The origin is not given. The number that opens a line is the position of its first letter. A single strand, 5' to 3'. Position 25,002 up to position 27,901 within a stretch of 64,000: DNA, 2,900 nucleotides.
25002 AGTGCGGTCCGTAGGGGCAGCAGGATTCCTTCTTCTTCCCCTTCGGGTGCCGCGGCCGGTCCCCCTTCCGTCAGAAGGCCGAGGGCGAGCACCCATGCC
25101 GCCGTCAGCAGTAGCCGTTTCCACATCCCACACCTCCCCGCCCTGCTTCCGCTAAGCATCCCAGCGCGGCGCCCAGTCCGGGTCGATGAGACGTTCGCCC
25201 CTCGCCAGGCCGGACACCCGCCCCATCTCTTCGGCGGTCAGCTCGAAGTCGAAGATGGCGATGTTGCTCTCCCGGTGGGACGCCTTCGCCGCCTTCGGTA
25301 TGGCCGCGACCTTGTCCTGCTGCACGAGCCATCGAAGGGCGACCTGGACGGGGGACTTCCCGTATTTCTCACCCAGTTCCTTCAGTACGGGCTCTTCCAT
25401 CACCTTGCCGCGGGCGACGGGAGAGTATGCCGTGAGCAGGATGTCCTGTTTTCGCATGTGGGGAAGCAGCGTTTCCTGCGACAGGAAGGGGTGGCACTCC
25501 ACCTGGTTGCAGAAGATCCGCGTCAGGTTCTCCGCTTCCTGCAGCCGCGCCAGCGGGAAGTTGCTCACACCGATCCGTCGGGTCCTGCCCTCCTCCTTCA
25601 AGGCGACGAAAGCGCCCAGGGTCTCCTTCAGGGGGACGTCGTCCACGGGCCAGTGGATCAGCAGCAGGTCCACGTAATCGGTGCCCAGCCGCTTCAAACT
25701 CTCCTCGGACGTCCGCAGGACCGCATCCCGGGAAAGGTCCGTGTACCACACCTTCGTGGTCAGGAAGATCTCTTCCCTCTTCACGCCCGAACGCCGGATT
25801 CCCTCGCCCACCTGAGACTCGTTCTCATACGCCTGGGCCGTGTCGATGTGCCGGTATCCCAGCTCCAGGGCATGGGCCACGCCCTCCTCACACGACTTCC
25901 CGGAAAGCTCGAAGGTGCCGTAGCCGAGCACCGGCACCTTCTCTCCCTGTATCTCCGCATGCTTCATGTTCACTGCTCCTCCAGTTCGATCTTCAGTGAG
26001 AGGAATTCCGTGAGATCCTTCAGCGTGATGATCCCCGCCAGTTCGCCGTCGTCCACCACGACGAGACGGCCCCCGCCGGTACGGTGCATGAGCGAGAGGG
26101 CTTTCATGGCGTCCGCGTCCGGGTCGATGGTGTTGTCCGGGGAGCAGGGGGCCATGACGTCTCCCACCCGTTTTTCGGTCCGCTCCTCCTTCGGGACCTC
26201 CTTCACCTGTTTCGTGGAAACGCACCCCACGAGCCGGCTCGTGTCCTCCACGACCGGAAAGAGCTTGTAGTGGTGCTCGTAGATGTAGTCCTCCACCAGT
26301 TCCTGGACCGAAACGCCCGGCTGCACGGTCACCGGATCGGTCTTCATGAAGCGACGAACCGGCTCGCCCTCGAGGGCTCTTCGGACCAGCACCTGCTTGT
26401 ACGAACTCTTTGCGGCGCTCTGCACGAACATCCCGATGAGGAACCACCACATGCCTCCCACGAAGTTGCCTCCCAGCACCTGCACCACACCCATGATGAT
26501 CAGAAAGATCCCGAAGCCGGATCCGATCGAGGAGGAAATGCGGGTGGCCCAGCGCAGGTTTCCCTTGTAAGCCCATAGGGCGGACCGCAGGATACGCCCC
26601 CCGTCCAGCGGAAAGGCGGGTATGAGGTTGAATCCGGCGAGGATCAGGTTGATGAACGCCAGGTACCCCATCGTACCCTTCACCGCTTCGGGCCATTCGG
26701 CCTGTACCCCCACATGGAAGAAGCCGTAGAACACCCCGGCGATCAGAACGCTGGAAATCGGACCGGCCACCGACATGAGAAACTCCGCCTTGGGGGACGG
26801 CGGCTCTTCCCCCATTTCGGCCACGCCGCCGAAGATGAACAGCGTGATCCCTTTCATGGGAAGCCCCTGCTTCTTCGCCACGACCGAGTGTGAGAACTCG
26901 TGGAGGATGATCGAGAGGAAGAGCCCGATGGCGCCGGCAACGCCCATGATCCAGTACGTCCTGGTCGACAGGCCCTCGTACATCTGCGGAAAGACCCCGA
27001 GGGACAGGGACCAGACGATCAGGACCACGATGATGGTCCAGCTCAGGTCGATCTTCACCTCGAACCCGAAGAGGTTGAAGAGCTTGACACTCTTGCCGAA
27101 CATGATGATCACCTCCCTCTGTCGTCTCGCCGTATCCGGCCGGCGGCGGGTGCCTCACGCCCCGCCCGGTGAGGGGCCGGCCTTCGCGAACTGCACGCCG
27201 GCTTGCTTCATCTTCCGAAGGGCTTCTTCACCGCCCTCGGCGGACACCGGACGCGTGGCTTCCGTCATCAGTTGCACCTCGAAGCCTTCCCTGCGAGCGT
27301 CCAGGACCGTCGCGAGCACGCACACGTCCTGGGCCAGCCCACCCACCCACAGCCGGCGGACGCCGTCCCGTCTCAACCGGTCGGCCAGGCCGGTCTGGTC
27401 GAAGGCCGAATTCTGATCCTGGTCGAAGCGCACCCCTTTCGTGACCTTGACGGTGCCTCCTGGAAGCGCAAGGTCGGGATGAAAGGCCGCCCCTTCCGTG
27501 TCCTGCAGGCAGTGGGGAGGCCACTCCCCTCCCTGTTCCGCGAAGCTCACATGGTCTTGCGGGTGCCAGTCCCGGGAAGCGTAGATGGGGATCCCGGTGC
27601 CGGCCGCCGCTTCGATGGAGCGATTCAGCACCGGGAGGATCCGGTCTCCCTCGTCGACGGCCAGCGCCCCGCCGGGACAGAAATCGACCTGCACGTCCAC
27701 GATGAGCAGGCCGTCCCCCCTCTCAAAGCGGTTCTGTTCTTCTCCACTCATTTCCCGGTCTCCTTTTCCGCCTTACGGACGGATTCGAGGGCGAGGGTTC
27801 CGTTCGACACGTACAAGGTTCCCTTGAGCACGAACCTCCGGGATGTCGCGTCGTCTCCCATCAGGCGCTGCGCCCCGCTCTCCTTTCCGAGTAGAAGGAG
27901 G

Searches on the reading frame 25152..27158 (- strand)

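Call 69: search_protein_families(library=pfam, proteins=[window:25152-27158:-], max_evalue=0.001)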
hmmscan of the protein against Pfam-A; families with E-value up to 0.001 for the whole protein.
window:25152-27158:- (668 aa): 1 family
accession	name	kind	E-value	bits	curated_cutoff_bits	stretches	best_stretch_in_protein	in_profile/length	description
PF00248.27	Aldo_ket_red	-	6.7e-58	196.5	24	1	412-650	3-288/291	Aldo/keto reductase family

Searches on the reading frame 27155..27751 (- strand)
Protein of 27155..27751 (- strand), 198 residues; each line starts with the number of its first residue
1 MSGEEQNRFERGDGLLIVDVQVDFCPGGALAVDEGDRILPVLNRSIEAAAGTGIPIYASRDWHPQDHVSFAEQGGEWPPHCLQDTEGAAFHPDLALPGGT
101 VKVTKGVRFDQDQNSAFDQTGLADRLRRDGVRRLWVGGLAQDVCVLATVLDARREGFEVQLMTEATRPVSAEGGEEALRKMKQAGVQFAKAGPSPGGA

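Call 69: search_protein_families(library=pfam, proteins=[window:27155-27751:-], max_evalue=0.001)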
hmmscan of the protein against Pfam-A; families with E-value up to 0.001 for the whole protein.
window:27155-27751:- (198 aa): 1 family
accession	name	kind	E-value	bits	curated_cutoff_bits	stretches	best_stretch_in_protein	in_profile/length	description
PF00857.26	Isochorismatase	-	7.1e-33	114.6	27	1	15-188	3-170/175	Isochorismatase domain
